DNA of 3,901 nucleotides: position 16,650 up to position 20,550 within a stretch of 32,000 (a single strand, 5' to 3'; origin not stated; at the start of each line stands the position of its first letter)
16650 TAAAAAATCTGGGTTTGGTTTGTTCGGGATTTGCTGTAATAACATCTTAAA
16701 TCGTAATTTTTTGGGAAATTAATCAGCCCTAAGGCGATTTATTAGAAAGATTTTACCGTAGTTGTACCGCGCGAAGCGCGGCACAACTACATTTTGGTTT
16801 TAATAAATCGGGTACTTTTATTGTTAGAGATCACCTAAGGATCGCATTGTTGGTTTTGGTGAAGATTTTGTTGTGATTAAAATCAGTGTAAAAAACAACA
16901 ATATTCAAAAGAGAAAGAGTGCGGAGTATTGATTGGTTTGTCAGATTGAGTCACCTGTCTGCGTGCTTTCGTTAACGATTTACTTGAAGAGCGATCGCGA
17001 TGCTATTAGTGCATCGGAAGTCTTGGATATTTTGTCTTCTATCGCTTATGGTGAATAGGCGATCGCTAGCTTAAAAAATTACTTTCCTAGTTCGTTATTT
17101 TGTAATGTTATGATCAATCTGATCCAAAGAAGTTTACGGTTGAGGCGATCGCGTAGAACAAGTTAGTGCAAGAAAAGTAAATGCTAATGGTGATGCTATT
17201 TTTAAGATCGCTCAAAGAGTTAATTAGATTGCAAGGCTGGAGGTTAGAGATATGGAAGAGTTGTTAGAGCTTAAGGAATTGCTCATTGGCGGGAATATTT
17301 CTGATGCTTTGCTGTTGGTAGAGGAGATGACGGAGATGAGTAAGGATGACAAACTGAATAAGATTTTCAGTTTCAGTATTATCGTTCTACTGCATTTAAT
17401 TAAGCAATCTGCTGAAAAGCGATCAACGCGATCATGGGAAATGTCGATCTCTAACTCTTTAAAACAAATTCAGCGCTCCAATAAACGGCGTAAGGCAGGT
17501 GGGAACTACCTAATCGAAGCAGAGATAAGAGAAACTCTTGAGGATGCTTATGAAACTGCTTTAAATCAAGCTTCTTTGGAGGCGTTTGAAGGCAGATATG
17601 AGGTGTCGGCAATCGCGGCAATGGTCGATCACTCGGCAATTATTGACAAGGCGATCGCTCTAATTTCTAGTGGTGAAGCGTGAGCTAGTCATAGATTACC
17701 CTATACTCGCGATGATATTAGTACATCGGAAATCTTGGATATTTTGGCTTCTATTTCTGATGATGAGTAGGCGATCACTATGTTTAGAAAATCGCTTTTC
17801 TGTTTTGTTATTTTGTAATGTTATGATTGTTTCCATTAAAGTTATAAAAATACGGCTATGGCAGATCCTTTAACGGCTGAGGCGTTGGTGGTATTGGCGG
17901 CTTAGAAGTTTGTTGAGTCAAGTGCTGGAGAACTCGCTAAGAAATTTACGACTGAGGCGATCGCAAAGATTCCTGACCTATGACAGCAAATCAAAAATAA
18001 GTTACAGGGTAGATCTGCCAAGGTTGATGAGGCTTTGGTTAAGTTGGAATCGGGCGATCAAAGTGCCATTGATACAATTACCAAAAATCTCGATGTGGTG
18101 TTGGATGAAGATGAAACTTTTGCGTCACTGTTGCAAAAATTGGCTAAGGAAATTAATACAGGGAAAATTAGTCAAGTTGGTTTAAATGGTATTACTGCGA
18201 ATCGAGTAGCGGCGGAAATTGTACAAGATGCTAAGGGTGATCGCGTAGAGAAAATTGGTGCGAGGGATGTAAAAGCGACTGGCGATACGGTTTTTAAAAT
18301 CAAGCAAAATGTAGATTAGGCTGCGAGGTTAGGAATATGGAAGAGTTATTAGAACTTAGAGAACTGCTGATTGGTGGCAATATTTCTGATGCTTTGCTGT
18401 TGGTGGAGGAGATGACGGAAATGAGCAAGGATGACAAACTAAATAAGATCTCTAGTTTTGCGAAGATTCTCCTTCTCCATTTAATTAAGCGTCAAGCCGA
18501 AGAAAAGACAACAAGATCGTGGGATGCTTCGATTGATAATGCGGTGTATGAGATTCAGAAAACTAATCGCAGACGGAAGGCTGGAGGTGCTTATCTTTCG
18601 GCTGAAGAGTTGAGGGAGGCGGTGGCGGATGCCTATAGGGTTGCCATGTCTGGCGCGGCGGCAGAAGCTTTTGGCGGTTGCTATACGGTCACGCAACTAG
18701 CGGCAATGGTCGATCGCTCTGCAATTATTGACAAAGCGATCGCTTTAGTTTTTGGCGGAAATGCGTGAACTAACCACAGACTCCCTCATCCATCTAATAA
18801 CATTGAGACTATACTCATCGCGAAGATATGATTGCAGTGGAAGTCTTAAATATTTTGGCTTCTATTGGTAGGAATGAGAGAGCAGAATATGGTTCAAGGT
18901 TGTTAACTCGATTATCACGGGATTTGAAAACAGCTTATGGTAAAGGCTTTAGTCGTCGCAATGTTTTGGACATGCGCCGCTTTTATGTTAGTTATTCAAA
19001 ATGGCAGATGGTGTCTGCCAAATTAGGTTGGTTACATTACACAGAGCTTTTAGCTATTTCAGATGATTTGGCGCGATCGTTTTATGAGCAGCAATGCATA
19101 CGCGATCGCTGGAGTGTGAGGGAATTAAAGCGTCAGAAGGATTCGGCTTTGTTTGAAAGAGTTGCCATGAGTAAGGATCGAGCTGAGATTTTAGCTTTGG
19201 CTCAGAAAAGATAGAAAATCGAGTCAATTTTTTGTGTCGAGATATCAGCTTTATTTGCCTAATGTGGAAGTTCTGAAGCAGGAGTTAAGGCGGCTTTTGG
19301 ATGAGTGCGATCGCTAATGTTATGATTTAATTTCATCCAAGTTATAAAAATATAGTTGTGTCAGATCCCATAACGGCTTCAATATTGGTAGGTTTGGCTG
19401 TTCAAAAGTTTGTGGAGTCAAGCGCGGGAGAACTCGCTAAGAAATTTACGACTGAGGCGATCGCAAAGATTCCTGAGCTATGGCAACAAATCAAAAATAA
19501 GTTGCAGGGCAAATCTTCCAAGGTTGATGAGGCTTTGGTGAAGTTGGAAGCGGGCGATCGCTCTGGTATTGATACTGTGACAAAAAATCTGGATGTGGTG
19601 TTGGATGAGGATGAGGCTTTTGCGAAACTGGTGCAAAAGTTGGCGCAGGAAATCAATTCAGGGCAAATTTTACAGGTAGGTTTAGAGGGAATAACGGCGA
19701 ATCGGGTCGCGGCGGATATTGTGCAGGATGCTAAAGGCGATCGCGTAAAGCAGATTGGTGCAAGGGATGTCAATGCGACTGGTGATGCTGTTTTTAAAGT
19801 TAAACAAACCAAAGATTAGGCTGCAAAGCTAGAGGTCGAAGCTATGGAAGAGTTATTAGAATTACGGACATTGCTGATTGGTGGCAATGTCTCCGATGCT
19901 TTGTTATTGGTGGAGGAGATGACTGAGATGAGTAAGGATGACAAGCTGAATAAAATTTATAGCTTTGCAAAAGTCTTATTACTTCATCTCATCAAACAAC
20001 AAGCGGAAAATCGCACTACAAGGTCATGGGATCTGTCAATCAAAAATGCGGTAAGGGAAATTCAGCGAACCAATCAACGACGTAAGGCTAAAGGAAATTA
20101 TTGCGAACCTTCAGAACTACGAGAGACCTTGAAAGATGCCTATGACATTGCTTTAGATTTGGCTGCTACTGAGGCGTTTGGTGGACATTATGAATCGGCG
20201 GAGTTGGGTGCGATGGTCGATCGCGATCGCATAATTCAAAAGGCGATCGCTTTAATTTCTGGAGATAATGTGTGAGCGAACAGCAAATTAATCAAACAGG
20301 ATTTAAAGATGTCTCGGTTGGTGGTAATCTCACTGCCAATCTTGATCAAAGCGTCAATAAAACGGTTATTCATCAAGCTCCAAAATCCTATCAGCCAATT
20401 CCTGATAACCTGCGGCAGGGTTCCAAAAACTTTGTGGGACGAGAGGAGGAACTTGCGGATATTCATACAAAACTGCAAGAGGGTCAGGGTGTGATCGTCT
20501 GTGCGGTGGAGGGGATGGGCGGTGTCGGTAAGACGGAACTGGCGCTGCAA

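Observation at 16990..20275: Tandem, differentially decaying triplication of the effector/DUF29-like module upstream of the single NLR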

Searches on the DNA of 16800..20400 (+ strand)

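Call 99: search_dna_similar(query=window:16800-20400:+, collection=plasmids, mode=distant, max_rows=10)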
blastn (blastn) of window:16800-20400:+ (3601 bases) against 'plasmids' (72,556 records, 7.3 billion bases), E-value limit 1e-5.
Records with a match: 8; places in all: 8; records where one place covers at least 80% of the query: 0.
Best place of each record, by identity: 80-90% 3; 60-80% 5.
By first word of the organism name: Nostoc 5; Pseudanabaena 3.
By predicted mobility (MOB-suite, as given by PLSDB): mobilizable 4; non-mobilizable 4.
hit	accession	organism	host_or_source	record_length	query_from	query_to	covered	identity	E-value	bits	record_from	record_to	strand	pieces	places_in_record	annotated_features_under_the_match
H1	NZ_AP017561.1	Pseudanabaena sp. ABRG5-3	-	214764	2072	2511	12%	89.3%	7e-136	580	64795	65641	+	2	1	PDDEXK nuclease domain-containing protein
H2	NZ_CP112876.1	Pseudanabaena galeata CCNP1313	-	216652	1020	2779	13%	80.2%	2e-48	403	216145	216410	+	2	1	hypothetical protein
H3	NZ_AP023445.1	Nostoc sp. MS1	-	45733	2083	2502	11%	79.9%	1e-62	347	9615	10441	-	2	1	PDDEXK nuclease domain-containing protein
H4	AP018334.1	Nostoc commune HK-02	-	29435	2083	2502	11%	79.4%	2e-61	343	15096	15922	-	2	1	hypothetical protein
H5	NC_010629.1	Nostoc punctiforme PCC 73102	-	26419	2083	2500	11%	78.6%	5e-61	325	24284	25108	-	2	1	PDDEXK nuclease domain-containing protein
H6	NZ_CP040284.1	Nostoc sp. C057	Phaeoceros,pure culture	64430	2083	2502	11%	78.9%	8e-59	325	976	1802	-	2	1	PDDEXK nuclease domain-containing protein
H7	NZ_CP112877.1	Pseudanabaena galeata CCNP1313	-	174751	41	243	6%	75.5%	2e-28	136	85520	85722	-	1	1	type II toxin-antitoxin system RelE/ParE family toxin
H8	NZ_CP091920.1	Nostoc sp. UHCC 0870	cell culture,Brackish water, ...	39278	2430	2502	2%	82.2%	2e-9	74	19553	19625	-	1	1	none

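Call 100: get_annotated_region(hit=H2, flank=4000)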
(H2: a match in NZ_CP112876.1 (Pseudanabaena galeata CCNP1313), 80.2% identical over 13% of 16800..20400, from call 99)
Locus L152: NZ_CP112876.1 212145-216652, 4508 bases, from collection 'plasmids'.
description: Pseudanabaena galeata CCNP1313 plasmid pPg_02, complete sequence
organism: Pseudanabaena galeata CCNP1313 (NCBI taxid 2602720)
taxonomy: Bacteria; Cyanobacteriota; Cyanophyceae; Pseudanabaenales; Pseudanabaenaceae; Pseudanabaena; Pseudanabaena galeata; Pseudanabaena galeata CCNP1313
host: -; source: -; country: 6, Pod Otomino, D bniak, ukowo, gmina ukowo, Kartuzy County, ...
typing (MOB-suite, as given by PLSDB): non-mobilizable
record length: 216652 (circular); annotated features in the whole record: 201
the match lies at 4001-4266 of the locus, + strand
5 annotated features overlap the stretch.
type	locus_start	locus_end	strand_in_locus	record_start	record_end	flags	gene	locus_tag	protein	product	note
CDS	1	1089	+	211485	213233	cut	-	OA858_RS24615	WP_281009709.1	hypothetical protein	-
CDS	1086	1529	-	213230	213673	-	-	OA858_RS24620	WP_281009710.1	DUF29 domain-containing protein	-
CDS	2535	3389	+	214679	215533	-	-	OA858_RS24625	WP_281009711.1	hypothetical protein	-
CDS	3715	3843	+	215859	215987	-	-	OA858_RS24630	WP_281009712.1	hypothetical protein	-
CDS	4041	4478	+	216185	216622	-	-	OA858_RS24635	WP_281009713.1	hypothetical protein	-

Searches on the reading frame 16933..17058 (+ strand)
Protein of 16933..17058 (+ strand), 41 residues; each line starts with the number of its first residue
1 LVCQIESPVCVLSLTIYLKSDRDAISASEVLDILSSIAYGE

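Call 44: search_protein_families(library=pfam, proteins=[window:16933-17058:+], max_evalue=0.1)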
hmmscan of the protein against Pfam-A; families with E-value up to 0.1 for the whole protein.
window:16933-17058:+ (41 aa): 0 families

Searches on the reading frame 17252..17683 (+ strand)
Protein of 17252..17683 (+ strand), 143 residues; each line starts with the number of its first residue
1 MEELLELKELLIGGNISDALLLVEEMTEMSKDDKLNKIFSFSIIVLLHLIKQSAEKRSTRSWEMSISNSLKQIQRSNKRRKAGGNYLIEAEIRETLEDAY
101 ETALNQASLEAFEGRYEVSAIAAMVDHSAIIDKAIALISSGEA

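Call 5: search_protein_families(library=pfam, proteins=[window:17252-17683:+], max_evalue=0.01)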
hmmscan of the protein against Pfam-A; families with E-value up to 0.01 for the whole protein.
window:17252-17683:+ (143 aa): 1 family
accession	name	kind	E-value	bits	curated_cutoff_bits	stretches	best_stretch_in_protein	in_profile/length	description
PF01724.21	DUF29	-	4.6e-08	33.8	22.5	1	21-110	29-113/138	Domain of unknown function DUF29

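Call 39: find_related_loci(query=window:17252-17683:+, collection=metagenome_contigs, flank=6000)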
Query window:17252-17683:+ (143 aa) in metagenome_contigs; peptide patterns used: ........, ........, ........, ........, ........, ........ (x = any residue, [..] = any of these).
575 stretches matched a pattern; 255 encode a relative of the query (tblastn E <= 1e-3); the best 80 are kept; 80 distinct loci.
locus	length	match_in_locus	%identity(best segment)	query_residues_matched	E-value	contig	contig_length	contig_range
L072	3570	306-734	83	1-143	6e-77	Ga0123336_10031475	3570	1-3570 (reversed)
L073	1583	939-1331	87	12-142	7e-79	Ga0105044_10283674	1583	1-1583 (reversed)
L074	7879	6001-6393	86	12-142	1e-73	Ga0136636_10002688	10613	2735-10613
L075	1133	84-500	78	1-139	1e-73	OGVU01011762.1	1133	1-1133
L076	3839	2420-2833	78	1-138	1e-68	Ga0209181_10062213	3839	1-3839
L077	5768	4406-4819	78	1-138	1e-68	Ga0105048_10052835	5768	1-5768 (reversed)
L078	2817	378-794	73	1-139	6e-65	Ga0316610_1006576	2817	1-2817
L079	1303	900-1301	72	1-134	9e-68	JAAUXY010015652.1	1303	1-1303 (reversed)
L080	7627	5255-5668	73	1-138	8e-64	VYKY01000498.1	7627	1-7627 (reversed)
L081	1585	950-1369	69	1-140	3e-66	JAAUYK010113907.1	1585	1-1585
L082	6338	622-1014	76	12-142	1e-63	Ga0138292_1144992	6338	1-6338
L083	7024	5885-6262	77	13-138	2e-63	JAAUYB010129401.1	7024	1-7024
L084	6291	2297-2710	72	1-138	2e-62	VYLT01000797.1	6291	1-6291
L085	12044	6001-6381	76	13-139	2e-62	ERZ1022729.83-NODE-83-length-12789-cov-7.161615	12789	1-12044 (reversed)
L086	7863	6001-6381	76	12-138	2e-62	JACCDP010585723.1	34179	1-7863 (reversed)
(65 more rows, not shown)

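Call 44: search_protein_families(library=pfam, proteins=[L073:433-798:+], max_evalue=0.1)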
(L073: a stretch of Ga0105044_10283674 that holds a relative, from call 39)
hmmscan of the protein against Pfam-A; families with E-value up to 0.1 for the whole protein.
L073:433-798:+ (121 aa): 2 families
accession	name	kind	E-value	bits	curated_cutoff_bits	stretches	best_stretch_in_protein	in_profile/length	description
PF06296.18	RelE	-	2.8e-06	28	27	1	31-110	19-90/120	RelE toxin of RelE / RelB toxin-antitoxin system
PF05016.21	ParE_toxin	-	0.0026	18.7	23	1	11-100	1-86/89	ParE toxin of type II toxin-antitoxin system, parDE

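Call 80: search_protein_families(library=phrogs, proteins=[window:17252-17683:+], max_evalue=0.01)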
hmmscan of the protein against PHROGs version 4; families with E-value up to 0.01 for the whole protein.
window:17252-17683:+ (143 aa): 0 families

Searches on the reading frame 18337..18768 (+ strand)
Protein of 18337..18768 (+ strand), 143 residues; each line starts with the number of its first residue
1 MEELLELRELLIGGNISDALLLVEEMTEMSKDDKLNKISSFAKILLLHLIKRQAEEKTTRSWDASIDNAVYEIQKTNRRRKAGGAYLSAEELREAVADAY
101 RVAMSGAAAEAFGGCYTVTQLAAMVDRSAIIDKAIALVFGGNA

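Call 5: search_protein_families(library=pfam, proteins=[window:18337-18768:+], max_evalue=0.01)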
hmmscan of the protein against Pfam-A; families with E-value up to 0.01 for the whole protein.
window:18337-18768:+ (143 aa): 1 family
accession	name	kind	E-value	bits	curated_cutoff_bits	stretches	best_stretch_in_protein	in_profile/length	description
PF01724.21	DUF29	-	6.5e-08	33.3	22.5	1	21-108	29-111/138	Domain of unknown function DUF29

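Call 80: search_protein_families(library=phrogs, proteins=[window:18337-18768:+], max_evalue=0.01)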
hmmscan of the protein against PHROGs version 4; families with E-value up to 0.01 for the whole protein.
window:18337-18768:+ (143 aa): 0 families

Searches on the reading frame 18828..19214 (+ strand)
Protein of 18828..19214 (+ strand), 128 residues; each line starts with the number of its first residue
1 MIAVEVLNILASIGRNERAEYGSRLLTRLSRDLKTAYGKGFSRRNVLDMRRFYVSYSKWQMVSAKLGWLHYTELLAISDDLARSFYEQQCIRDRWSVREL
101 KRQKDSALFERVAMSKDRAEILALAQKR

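Call 5: search_protein_families(library=pfam, proteins=[window:18828-19214:+], max_evalue=0.01)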
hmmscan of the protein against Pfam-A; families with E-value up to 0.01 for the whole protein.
window:18828-19214:+ (128 aa): 1 family
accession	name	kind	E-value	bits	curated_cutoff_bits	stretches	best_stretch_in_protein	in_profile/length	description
PF17761.7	DUF1016_N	-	1.8e-33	116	32.8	1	9-111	32-137/137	DUF1016 N-terminal domain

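Call 15: search_protein_families(library=ncbifam, proteins=[window:18828-19214:+], max_evalue=0.1)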
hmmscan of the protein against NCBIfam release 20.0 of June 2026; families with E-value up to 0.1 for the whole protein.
window:18828-19214:+ (128 aa): 0 families
